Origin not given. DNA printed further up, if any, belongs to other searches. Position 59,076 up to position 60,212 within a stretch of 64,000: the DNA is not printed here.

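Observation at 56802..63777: atp operon carries two inserted genes (cupin + tandem-domain membrane protein) between atpG and atpD, and a 280-bp repeat-bearing gap before atpC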

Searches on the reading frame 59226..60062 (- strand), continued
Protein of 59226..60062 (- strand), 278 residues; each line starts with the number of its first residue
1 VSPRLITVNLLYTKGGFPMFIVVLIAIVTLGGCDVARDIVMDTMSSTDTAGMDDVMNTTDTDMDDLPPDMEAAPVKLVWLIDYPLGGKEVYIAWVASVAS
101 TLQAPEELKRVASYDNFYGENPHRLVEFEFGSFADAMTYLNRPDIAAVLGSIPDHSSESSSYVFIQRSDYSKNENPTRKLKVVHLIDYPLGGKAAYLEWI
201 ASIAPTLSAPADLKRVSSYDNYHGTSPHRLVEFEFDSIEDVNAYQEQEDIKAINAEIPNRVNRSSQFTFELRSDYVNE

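Call 42: find_encoding_contigs(protein=P0366, flank=10000, max_places=4)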
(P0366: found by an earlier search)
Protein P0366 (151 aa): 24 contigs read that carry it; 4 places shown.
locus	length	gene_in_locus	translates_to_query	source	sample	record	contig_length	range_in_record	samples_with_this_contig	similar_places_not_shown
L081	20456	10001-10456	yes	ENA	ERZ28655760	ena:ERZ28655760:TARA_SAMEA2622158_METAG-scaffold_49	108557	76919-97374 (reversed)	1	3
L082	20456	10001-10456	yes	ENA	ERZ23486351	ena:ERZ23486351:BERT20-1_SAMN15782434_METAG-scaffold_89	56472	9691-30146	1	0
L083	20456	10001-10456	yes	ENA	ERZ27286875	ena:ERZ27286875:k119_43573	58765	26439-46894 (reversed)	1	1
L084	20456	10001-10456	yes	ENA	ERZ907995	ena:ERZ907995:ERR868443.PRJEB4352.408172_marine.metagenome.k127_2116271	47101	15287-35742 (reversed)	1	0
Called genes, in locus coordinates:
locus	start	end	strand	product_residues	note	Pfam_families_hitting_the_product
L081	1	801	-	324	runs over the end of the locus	PF00248:Aldo_ket_red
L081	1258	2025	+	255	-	PF05721:PhyH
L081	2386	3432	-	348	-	PF01408:GFO_IDH_MocA, PF03447:NAD_binding_3 (weak), PF02894:GFO_IDH_MocA_C (weak), PF22725:GFO_IDH_MocA_C3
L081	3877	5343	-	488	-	PF00884:Sulfatase, PF01663:Phosphodiest (faint), PF16347:SGSH_C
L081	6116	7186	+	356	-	PF01636:APH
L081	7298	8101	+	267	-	PF13385:Laminin_G_3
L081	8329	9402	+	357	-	PF05721:PhyH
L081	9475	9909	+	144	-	-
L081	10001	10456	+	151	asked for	-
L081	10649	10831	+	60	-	-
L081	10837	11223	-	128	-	PF00355:Rieske, PF13806:Rieske_2, PF22543:Rieske_4 (faint)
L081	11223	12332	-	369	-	PF04909:Amidohydro_2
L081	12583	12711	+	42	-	-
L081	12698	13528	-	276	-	PF07953:Toxin_R_bind_N (weak), PF13385:Laminin_G_3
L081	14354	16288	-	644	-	PF05721:PhyH (weak), PF02985:HEAT (faint), PF13646:HEAT_2 (weak)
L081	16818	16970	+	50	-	-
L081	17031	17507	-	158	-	PF10591:SPARC_Ca_bdg (faint), PF13833:EF-hand_8 (faint), PF00036:EF-hand_1 (faint), PF13202:EF-hand_5 (faint), PF13405:EF-hand_6 (faint), PF13499:EF-hand_7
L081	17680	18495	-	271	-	PF07883:Cupin_2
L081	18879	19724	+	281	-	PF13385:Laminin_G_3, PF02973:Sialidase (weak)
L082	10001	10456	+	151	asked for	-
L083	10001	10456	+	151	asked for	-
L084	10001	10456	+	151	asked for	-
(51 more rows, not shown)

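Call 62: search_protein_families(library=pfam, proteins=[P0241, P0249, P0259, L081:9475-9909:+], max_evalue=0.01)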
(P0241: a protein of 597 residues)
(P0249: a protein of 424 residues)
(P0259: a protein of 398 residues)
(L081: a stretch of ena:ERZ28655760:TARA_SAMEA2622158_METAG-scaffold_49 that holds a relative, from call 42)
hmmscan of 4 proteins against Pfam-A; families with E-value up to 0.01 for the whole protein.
P0241 (597 aa): 4 families
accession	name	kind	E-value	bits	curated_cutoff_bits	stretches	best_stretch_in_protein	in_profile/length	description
PF13458.12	Peripla_BP_6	-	3.5e-50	172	31.7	1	265-585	4-335/343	Periplasmic binding protein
PF01094.35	ANF_receptor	-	3.2e-19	69.6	25.4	1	296-586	25-348/353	Receptor family ligand binding region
PF13433.12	Peripla_BP_5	-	9.7e-19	68.1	27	1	265-570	3-317/363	Periplasmic binding protein domain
PF04348.19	LppC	-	0.0026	16.8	28.8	1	264-331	220-288/563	LppC putative lipoprotein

P0249 (424 aa): 0 families

P0259 (398 aa): 2 families
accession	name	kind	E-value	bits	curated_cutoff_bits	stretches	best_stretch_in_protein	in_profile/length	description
PF03372.29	Exo_endo_phos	-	0.00034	20.9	24.5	1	3-164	11-163/225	Endonuclease/Exonuclease/phosphatase family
PF08734.17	GYD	-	0.006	17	31.4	0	10-56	36-81/91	GYD domain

L081:9475-9909:+ (144 aa): 0 families

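Call 67: find_encoding_contigs(protein=P0001, flank=3000, max_places=2)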
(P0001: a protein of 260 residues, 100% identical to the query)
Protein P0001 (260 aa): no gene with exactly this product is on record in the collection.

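Call 74: search_protein_families(library=ncbifam, proteins=[L003:6966-8762:+, L040:10941-12581:+, L002:5412-5885:+], max_evalue=0.00001)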
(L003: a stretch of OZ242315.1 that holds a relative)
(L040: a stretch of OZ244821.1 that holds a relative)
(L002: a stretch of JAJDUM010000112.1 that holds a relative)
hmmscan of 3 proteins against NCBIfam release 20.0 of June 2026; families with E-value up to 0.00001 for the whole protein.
L003:6966-8762:+ (598 aa): 49 families (the best 25 are shown)
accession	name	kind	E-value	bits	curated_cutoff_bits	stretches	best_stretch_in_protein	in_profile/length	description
NF005485.1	PRK07092.1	equivalog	4.8e-59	200.5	493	1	12-556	5-508/523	benzoylformate decarboxylase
NF006203.0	PRK08327.1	equivalog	6.1e-52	176.9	456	1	3-570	4-568/571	thiamine pyrophosphate-requiring protein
NF005760.0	PRK07586.1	equivalog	2.5e-41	142.2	363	2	428-554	374-502/514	acetolactate synthase large subunit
NF006052.0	PRK08199.1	subfamily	2.8e-40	138.2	539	1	7-570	7-537/559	thiamine pyrophosphate protein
TIGR00118.1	acolac_lg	equivalog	3e-40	138.2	538.35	1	11-569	4-533/557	biosynthetic-type acetolactate synthase large subunit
NF006319.0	PRK08527.1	equivalog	1.8e-35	122.4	905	1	9-555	5-527/565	acetolactate synthase large subunit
NF006122.0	PRK08266.1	subfamily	3.3e-33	115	571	2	11-368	7-350/543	hypothetical protein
NF006525.0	PRK08979.1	equivalog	3.6e-33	114.8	1084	1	11-559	7-537/572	acetolactate synthase 3 large subunit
NF006016.1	PRK08155.1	equivalog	4.3e-33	114.6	870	2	13-346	8-337/554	acetolactate synthase large subunit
NF004919.0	PRK06276.1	equivalog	5.1e-33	114.2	866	1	11-568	4-536/582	acetolactate synthase large subunit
NF005584.0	PRK07282.1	equivalog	7.8e-33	113.8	970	2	9-349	11-349/566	acetolactate synthase large subunit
NF006581.0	PRK09107.1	equivalog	9.6e-33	113.3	974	1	11-556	14-543/595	acetolactate synthase 3 large subunit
NF004710.0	PRK06048.1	equivalog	1e-32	113.4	976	2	10-354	10-351/561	acetolactate synthase large subunit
NF005936.0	PRK07979.1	equivalog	2.8e-32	111.8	1080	1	12-566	8-543/574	acetolactate synthase 3 large subunit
NF005712.0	PRK07524.1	subfamily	3e-32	111.8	500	1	11-568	6-527/536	5-guanidino-2-oxopentanoate decarboxylase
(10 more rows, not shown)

L040:10941-12581:+ (546 aa): 52 families (the best 25 are shown)
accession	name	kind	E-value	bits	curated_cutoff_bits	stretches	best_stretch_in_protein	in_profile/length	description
TIGR03394.1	indol_phenyl_DC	equivalog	2.5e-122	409.4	554.5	1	9-539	3-533/535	indolepyruvate/phenylpyruvate decarboxylase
TIGR03393.1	indolpyr_decarb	equivalog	2.1e-97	327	946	1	7-537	2-537/539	indolepyruvate decarboxylase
TIGR00118.1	acolac_lg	equivalog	1.4e-58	198.7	538.35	1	9-529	4-538/557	biosynthetic-type acetolactate synthase large subunit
NF005712.0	PRK07524.1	subfamily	3.2e-57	194.2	500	1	7-522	4-525/536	5-guanidino-2-oxopentanoate decarboxylase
NF004919.0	PRK06276.1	equivalog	7.3e-56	189.7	866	1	9-533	4-548/582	acetolactate synthase large subunit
NF006187.0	PRK08322.1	equivalog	2.9e-55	187.7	509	2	10-283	6-272/548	acetolactate synthase large subunit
NF006377.0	PRK08611.1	equivalog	1.8e-53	182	742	1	8-529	6-532/576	pyruvate oxidase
NF004710.0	PRK06048.1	equivalog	1.3e-51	175.7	976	1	10-532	12-547/561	acetolactate synthase large subunit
NF006052.0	PRK08199.1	subfamily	3.6e-51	174.1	539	1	6-534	8-545/559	thiamine pyrophosphate protein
NF006524.0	PRK08978.1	equivalog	1.8e-48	165.2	738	1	11-528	6-526/548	acetolactate synthase 2 catalytic subunit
NF006122.0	PRK08266.1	subfamily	4.8e-47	160.7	571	2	5-287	3-276/543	hypothetical protein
NF005713.0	PRK07525.1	subfamily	6.1e-46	157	620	2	7-285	7-277/592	sulfoacetaldehyde acetyltransferase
NF005584.0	PRK07282.1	equivalog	4.3e-45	154.3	970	1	10-477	14-487/566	acetolactate synthase large subunit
NF005860.0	PRK07789.1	equivalog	5.2e-45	153.9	881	1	9-469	37-511/615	acetolactate synthase large subunit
NF006016.1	PRK08155.1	equivalog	1.6e-44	152.3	870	1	9-469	6-470/554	acetolactate synthase large subunit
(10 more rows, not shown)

L002:5412-5885:+ (157 aa): 1 family
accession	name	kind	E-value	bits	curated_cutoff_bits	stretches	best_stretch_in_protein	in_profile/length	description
NF007572.0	PRK10203.1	equivalog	7.1e-12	45.7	155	1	6-98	9-107/122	hypothetical protein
